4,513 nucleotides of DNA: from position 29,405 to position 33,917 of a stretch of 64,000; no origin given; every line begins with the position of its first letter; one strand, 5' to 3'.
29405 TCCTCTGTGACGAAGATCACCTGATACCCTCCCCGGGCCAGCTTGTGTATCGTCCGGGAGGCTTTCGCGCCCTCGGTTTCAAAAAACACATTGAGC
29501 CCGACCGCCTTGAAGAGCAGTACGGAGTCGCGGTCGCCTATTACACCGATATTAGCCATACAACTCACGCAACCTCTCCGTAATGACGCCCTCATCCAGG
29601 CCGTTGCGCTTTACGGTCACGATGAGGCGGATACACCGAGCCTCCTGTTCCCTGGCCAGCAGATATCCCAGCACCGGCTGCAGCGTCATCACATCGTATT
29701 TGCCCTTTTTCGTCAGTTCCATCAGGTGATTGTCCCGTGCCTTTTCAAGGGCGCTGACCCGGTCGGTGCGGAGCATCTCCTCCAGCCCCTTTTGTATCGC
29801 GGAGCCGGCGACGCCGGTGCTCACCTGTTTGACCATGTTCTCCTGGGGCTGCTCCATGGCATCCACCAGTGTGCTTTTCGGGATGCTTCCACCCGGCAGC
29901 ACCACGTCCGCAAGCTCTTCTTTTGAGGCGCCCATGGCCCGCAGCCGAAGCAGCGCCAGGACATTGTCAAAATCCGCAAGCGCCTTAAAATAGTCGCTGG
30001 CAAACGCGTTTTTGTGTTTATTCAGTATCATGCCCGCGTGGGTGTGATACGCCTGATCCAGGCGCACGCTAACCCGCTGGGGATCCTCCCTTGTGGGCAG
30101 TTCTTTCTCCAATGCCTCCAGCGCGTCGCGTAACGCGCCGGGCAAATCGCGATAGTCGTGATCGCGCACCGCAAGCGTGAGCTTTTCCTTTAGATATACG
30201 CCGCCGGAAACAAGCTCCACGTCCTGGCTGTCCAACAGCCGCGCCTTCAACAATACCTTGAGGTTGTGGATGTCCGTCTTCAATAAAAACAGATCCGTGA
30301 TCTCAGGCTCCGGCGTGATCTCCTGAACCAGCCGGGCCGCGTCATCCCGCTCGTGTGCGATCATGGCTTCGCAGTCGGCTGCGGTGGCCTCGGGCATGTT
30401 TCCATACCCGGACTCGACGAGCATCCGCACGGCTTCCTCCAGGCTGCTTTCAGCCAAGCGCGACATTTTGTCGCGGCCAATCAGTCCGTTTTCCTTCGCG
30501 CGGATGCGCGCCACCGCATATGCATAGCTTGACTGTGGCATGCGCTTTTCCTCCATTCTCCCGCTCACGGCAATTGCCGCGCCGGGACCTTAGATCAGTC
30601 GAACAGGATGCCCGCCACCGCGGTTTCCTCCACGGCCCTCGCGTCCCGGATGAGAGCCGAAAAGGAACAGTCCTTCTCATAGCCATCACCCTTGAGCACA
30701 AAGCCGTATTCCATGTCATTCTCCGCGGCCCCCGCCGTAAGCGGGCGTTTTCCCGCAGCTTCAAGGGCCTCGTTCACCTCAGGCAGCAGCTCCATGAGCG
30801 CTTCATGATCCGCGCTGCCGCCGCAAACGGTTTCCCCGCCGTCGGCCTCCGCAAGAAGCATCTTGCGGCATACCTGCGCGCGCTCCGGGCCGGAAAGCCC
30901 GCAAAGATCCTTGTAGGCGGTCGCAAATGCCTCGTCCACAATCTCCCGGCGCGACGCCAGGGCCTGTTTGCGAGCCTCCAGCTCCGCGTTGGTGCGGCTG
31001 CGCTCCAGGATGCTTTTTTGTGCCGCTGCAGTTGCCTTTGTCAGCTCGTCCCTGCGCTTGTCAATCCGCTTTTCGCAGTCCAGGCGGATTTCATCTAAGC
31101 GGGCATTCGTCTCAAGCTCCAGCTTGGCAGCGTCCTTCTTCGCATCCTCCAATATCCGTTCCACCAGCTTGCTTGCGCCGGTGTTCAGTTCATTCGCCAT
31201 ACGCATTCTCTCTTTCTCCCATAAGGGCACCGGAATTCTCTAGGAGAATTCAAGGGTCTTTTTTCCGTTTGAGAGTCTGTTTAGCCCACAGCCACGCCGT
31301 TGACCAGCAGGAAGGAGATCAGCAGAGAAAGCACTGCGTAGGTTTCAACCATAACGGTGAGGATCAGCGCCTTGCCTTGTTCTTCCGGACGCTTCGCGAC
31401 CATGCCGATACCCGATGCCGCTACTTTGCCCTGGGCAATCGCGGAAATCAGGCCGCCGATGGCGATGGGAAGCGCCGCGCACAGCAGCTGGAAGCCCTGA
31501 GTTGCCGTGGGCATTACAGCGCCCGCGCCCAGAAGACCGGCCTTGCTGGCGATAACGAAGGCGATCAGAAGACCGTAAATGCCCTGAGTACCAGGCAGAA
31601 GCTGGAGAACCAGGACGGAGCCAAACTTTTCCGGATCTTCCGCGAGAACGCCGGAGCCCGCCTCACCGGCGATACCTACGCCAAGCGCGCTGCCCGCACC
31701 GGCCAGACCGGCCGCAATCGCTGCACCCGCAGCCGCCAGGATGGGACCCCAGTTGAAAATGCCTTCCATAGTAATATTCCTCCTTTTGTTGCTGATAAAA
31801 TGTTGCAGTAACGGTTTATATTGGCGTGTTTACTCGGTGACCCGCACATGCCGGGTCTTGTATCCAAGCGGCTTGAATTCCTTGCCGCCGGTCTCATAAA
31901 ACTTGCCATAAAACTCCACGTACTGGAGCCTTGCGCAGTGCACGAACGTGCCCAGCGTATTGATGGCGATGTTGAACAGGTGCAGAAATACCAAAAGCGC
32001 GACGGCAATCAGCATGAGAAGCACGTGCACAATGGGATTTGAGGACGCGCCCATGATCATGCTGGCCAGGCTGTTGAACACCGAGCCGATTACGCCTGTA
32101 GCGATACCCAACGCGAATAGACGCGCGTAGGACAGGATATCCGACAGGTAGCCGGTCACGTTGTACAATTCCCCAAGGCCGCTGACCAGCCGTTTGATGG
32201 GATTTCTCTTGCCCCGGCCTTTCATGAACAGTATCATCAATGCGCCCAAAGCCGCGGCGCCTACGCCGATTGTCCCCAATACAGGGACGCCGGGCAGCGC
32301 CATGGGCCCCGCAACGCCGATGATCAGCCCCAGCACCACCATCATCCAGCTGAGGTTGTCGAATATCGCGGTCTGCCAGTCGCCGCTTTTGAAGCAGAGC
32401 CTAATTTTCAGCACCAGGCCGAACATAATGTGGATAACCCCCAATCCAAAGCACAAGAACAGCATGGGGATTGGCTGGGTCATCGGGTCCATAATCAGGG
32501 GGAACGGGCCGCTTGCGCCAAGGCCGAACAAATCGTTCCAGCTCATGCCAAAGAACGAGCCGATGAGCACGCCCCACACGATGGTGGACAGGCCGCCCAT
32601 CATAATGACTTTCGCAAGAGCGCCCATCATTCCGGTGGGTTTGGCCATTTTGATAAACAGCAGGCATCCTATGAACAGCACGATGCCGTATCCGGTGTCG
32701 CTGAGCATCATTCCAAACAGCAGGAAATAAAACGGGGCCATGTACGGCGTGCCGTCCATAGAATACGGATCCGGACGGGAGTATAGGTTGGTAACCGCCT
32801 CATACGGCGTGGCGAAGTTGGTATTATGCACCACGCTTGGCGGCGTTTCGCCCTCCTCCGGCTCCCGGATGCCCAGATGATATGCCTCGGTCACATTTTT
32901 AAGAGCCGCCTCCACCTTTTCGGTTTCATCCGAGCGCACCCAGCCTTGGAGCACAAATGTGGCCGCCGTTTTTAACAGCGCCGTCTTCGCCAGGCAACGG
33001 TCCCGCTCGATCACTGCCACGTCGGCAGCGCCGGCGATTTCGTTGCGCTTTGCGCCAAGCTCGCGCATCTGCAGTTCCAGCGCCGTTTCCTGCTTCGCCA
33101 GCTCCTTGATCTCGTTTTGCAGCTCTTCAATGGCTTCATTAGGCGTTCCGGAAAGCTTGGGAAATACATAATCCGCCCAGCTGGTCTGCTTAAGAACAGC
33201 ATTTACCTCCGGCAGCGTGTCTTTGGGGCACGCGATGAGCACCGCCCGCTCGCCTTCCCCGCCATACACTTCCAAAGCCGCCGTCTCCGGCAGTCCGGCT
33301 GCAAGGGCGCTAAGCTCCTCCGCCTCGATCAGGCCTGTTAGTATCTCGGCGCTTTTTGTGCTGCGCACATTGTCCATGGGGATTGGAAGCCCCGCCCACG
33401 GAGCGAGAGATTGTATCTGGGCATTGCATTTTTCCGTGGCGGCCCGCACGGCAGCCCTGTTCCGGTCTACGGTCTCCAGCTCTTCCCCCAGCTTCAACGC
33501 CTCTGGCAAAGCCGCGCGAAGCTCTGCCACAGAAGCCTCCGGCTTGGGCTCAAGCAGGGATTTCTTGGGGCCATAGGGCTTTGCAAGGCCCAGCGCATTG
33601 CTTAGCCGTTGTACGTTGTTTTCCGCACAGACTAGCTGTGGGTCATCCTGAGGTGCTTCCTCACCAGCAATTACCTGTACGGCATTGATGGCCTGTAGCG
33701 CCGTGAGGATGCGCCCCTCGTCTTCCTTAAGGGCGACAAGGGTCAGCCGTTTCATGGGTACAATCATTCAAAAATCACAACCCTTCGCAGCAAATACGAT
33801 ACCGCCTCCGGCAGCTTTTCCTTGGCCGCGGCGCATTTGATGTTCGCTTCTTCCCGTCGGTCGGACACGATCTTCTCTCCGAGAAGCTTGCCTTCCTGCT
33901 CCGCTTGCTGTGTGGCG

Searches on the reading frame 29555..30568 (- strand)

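Call 33: search_protein_families(library=pfam, proteins=[window:29555-30568:-], max_evalue=0.001)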
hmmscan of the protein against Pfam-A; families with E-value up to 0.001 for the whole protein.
window:29555-30568:- (338 aa): 1 family
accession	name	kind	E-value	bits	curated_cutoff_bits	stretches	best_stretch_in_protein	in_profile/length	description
PF01992.21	vATP-synt_AC39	-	5.1e-59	200.7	29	1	18-332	1-339/339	ATP synthase (C/AC39) subunit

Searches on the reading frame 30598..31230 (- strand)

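Call 33: search_protein_families(library=pfam, proteins=[window:30598-31230:-], max_evalue=0.001)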
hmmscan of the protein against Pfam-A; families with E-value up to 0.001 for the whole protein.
window:30598-31230:- (211 aa): 1 family
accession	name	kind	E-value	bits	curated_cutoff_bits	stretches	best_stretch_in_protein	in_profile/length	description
PF01991.23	vATP-synt_E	-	2.5e-08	34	24.2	1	28-167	4-150/199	ATP synthase (E/31 kDa) subunit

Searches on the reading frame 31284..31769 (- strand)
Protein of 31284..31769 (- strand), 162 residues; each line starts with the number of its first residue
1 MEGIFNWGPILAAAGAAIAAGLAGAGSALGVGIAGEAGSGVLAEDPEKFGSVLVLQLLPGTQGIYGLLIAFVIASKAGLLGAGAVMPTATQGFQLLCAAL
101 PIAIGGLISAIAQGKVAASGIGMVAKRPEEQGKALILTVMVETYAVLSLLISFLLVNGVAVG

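Call 33: search_protein_families(library=pfam, proteins=[window:31284-31769:-], max_evalue=0.001)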
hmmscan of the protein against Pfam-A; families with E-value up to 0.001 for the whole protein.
window:31284-31769:- (162 aa): 1 family
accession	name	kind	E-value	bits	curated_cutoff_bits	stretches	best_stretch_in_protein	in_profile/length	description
PF00137.26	ATP-synt_C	-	1.3e-34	118.7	24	2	96-155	1-60/60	ATP synthase subunit C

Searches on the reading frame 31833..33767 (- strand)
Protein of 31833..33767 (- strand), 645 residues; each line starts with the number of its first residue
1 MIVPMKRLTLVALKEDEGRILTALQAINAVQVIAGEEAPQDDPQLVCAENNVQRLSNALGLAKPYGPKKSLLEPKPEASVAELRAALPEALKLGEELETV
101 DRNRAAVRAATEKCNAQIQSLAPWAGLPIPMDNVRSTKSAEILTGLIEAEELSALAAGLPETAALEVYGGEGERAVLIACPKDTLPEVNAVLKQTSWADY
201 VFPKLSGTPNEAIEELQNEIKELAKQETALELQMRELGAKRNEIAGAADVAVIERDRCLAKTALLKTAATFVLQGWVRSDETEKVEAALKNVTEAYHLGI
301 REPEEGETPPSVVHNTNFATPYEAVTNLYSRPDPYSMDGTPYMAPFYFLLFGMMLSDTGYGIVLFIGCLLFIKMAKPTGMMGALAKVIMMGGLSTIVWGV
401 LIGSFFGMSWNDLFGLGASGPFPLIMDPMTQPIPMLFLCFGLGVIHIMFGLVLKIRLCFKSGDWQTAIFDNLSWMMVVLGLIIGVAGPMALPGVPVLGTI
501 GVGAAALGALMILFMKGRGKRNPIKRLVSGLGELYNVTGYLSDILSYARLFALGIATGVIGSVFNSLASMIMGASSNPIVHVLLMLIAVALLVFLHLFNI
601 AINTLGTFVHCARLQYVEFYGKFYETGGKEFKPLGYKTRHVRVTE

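Call 33: search_protein_families(library=pfam, proteins=[window:31833-33767:-], max_evalue=0.001)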
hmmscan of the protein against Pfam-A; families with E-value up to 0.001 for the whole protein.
window:31833-33767:- (645 aa): 1 family
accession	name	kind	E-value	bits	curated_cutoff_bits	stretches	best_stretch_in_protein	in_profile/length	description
PF01496.24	V_ATPase_I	-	3e-25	88.8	30.7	2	187-416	222-459/815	V-type ATPase 116kDa subunit family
